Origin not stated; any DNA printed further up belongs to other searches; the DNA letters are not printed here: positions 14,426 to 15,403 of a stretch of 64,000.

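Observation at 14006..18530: Orphan T4SS core-complex trio (VirB8-, VirB9-, VirB10-like) with atypically large subunits and no ATPases, pilin or VirB3/4/6 nearby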

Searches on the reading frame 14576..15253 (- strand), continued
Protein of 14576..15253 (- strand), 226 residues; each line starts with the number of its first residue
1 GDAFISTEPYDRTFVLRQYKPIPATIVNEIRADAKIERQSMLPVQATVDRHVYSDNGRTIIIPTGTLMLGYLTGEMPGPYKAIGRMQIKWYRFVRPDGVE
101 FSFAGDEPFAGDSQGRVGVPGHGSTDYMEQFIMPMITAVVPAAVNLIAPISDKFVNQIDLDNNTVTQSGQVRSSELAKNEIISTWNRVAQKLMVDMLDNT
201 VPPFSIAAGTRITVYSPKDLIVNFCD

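Call 113: get_annotated_region(hit=H20, flank=13000)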
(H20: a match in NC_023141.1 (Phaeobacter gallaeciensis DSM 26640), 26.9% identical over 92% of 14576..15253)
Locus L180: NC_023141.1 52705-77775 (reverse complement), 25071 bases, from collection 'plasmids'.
description: Phaeobacter gallaeciensis DSM 26640 plasmid pGal_E78, complete sequence
organism: Phaeobacter gallaeciensis DSM 26640 (NCBI taxid 1423144)
taxonomy: Bacteria; Pseudomonadota; Alphaproteobacteria; Rhodobacterales; Roseobacteraceae; Phaeobacter; Phaeobacter gallaeciensis; Phaeobacter gallaeciensis DSM 26640
host: -; source: -; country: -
typing (MOB-suite, as given by PLSDB): conjugative; replicon rep_cluster_538; relaxase MOBP; mating-pair formation MPF_T
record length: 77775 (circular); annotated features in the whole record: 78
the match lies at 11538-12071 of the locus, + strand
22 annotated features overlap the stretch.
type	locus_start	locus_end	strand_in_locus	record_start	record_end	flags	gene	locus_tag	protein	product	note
CDS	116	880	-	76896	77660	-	-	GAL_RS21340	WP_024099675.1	hypothetical protein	-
CDS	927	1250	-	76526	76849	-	-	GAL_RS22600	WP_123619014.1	hypothetical protein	-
CDS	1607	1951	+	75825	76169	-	-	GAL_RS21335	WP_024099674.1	hypothetical protein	-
CDS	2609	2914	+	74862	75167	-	-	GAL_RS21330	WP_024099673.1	TrbC/VirB2 family protein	-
CDS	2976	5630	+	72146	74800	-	-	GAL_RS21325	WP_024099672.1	VirB3 family type IV secretion system protein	-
CDS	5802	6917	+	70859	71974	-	-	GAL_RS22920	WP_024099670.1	lytic transglycosylase domain-containing protein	-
CDS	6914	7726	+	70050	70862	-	-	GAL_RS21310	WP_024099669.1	type IV secretion system protein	-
CDS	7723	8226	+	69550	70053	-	-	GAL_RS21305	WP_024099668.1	hypothetical protein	-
CDS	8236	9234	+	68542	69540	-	-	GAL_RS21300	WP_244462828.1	type IV secretion system protein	-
CDS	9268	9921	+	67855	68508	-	-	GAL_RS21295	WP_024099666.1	type IV secretion system protein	-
CDS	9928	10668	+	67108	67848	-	-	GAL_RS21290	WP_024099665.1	TrbG/VirB9 family P-type conjugative transfer protein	-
CDS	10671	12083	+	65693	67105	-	-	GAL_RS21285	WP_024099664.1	TrbI/VirB10 family protein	-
CDS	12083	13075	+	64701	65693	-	virB11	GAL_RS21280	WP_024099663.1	P-type DNA transfer ATPase VirB11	GO:0044097 - secretion by the type IV secretion system [Evidence IEA]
CDS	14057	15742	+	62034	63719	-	-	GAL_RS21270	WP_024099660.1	hypothetical protein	-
CDS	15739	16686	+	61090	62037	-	-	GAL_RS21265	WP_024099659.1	alpha/beta hydrolase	-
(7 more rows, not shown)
